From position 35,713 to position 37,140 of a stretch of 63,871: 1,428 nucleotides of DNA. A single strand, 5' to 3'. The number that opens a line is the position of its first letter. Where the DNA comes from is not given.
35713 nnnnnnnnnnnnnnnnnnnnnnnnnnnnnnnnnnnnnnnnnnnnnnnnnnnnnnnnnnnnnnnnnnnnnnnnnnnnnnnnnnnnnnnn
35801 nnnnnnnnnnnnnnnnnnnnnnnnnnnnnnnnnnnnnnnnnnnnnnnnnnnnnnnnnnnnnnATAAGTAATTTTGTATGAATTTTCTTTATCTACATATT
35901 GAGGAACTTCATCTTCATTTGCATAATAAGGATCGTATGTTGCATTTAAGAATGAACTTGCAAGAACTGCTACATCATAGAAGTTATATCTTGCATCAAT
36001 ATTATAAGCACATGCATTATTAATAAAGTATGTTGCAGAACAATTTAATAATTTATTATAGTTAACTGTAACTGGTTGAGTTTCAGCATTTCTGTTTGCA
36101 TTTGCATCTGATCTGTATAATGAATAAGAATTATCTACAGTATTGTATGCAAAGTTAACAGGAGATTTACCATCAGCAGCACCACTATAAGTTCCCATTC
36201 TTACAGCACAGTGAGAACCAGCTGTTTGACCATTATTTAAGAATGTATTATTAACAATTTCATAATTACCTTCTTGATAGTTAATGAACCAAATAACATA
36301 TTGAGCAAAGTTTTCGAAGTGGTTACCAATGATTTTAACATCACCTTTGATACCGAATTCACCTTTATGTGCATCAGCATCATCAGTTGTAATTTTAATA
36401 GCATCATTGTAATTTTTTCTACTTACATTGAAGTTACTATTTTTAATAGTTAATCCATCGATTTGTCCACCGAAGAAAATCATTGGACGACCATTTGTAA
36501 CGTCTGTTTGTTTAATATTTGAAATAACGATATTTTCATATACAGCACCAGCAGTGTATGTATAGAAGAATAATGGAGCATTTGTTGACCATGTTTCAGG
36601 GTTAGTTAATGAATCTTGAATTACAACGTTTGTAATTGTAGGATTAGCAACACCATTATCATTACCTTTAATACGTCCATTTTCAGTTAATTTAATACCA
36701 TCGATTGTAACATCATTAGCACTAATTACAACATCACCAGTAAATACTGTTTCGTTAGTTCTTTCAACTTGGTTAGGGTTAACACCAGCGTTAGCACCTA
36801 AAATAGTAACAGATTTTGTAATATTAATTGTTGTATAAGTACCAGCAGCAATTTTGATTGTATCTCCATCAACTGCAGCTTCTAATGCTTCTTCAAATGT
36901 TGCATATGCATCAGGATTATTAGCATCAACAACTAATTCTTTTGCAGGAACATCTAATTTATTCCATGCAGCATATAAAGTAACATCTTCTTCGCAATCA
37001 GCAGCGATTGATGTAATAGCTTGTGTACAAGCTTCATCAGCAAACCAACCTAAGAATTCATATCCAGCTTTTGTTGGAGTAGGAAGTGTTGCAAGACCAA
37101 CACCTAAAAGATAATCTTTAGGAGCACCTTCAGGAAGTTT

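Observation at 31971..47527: A 15.5-kb block of two separately transcribed giant lipoprotein genes sits between dnaJ and rsmE, where prmA normally lies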

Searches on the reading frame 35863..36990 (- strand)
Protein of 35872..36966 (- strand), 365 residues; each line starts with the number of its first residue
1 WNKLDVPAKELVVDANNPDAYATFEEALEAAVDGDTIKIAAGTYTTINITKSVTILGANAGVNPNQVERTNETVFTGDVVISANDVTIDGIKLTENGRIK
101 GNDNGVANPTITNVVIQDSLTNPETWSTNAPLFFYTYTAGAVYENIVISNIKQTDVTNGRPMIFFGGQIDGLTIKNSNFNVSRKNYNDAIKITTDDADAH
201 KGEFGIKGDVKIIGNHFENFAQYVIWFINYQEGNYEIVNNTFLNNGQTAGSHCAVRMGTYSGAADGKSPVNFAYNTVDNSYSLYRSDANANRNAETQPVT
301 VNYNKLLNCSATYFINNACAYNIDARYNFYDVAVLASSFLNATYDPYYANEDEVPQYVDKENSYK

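Call 62: search_protein_families(library=pfam, proteins=[window:35872-36966:-], max_evalue=0.1)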
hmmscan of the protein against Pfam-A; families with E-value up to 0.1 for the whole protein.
window:35872-36966:- (365 aa): 1 family
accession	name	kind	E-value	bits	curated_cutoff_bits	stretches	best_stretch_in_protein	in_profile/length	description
PF13414.12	TPR_11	-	0.037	14.2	26.8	0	182-200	13-31/42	TPR repeat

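Call 83: predict_structure(alignment_id=A2)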
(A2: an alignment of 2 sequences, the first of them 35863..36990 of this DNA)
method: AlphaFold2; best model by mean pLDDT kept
length: 376 residues; sequences in the alignment: 2
mean_pLDDT: 72.5   pTM: 0.80
mean pLDDT of the five models: 72.5, 69.6, 65.1, 60.4, 55.6
residues with pLDDT >= 90: 114; 70-90: 107; 50-70: 87; < 50: 68
segments of 3 or more residues with pLDDT < 50: 1-12, 296-304, 323-337, 352-376
pLDDT, mean of each block of 10 residues (from residue 1): 42 73 88 91 94 91 95 90 93 96 89 93 76 66 82 95 69 86 88 70 56 77 84 76 88 64 66 64 78 53 56 63 37 42 58 42 32 38
secondary structure, 60 per line:
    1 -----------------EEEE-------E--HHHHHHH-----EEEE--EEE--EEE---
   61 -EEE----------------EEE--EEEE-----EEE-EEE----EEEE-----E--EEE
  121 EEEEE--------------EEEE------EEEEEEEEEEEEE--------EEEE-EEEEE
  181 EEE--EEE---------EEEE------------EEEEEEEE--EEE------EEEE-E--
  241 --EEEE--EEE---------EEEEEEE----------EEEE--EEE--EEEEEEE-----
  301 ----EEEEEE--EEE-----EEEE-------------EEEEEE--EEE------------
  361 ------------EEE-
elements in order: E18-21 H32-38 E44-47 E50-52 E55-57 E62-64 E81-83 E86-89 E95-97 E99-101 E106-109 E118-125 E140-143 E150-162 E171-174 E176-183 E186-188 E198-201 E214-221 E224-226 E233-236 E243-246 E249-251 E261-267 E278-281 E284-286 E289-295 E305-310 E313-315 E321-324 E338-343 E346-348 E373-375
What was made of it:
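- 35872..36969 (-): Right-handed β-helix domain 1 (aa 2452-2817). AF2 model pTM 0.80, pLDDT 72.5 (call 83).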

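Call 85: fold_search(model_id=the predicted structure, library=pdb)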
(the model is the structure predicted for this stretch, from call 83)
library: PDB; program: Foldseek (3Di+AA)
matches with E <= 10: 452; with E <= 0.001: 14
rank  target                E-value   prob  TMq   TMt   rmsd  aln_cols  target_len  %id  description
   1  8bwk_C                8.2e-05  1.00  0.47  0.27   7.3       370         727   15  Metagenomic derived PL6 alginate lyase (released 2023-12-20)
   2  9ozl_D                1.2e-04  1.00  0.55  0.57   6.4       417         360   12  Crystal structure of the polysaccharide lyase RbmB from Vibrio cholerae (released 2026-03-11)
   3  5olq_A                1.6e-04  1.00  0.36  0.33  11.0       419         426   15  Rhamnogalacturonan lyase (released 2017-11-29)
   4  7bz0_A                2.0e-04  1.00  0.41  0.33  10.9       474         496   15  complex structure of alginate lyase AlyF-OU02 with G6 (released 2021-03-10)
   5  9ozd_B                4.0e-04  1.00  0.44  0.45   8.5       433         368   11  Crystal structure of the polysaccharide lyase RbmB from Vibrio cholerae bound to Vibrio Polysaccharide (released 2026-03-11)
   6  7o78_A                4.4e-04  1.00  0.46  0.36  10.7       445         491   11  Structure of the PL6 family chondroitinase B from Pseudopedobacter saltans, Pedsa3807 (released 2021-07-28)
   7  8bwk_A                4.6e-04  1.00  0.49  0.28   6.9       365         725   15  Metagenomic derived PL6 alginate lyase (released 2023-12-20)
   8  7o7a_A                5.0e-04  1.00  0.50  0.47   7.7       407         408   14  Structure of the PL6 family alginate lyase Pedsa0632 from Pseudopedobacter saltans (released 2021-07-28)
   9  6a40_A                6.0e-04  1.00  0.46  0.36   8.8       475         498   15  complex structure of Alginate lyase AlyF-OU02 with G4 (released 2019-05-01)
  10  5gkq_A                7.3e-04  0.97  0.24  0.14  22.1       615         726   10  Structure of PL6 family alginate lyase AlyGC mutant-R241A (released 2017-02-08)
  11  1dbg_A                8.0e-04  1.00  0.45  0.36  11.2       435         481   12  CRYSTAL STRUCTURE OF CHONDROITINASE B (released 2000-01-12)
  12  2nsp_A                8.3e-04  1.00  0.30  0.33   9.1       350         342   10  Crystal structure of pectin methylesterase D178A mutant in complex with hexasaccharide I (released 2007-09-18)
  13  1ofm_A                8.7e-04  1.00  0.45  0.37  11.6       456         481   12  CRYSTAL STRUCTURE OF CHONDROITINASE B COMPLEXED TO CHONDROITIN 4-SULFATE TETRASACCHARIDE (released 2004-04-19)
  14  5olr_C                9.1e-04  1.00  0.39  0.36  10.4       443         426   14  Rhamnogalacturonan lyase (released 2017-11-29)
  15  5olq_C                1.0e-03  1.00  0.40  0.36  10.1       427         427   14  Rhamnogalacturonan lyase (released 2017-11-29)
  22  9ozl_A                1.3e-03  1.00  0.43  0.45  11.3       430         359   11  Crystal structure of the polysaccharide lyase RbmB from Vibrio cholerae (released 2026-03-11)
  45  9ozl_B                3.7e-03  1.00  0.42  0.45   8.6       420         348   11  Crystal structure of the polysaccharide lyase RbmB from Vibrio cholerae (released 2026-03-11)
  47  9ozl_C                4.2e-03  1.00  0.48  0.50   8.6       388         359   13  Crystal structure of the polysaccharide lyase RbmB from Vibrio cholerae (released 2026-03-11)
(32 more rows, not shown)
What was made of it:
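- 35872..36969 (-): Foldseek matches PL6 alginate lyase 8bwk (E 8e-5), RbmB lyase 9ozl (TM 0.55), chondroitinase B, pectin methylesterases, tailspikes and the adhesin PfbA (call 85).
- On β-helix polysaccharide lyase (PL6-like) or tailspike depolymerase: Foldseek probability 1.0 to PL6 lyases, RbmB and chondroitinase B (calls 83, 85).
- Closest known: Right-handed β-helix polysaccharide lyases and phage tailspikes. Same: The fold class is the same, with Foldseek E 1e-4 to 1e-3 and probability 1.0 (call 85).
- The β-helix fold is confirmed (calls 83, 85). The best β-helix matches include alginate, chondroitin and pectin enzymes and the adhesin PfbA (call 85).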
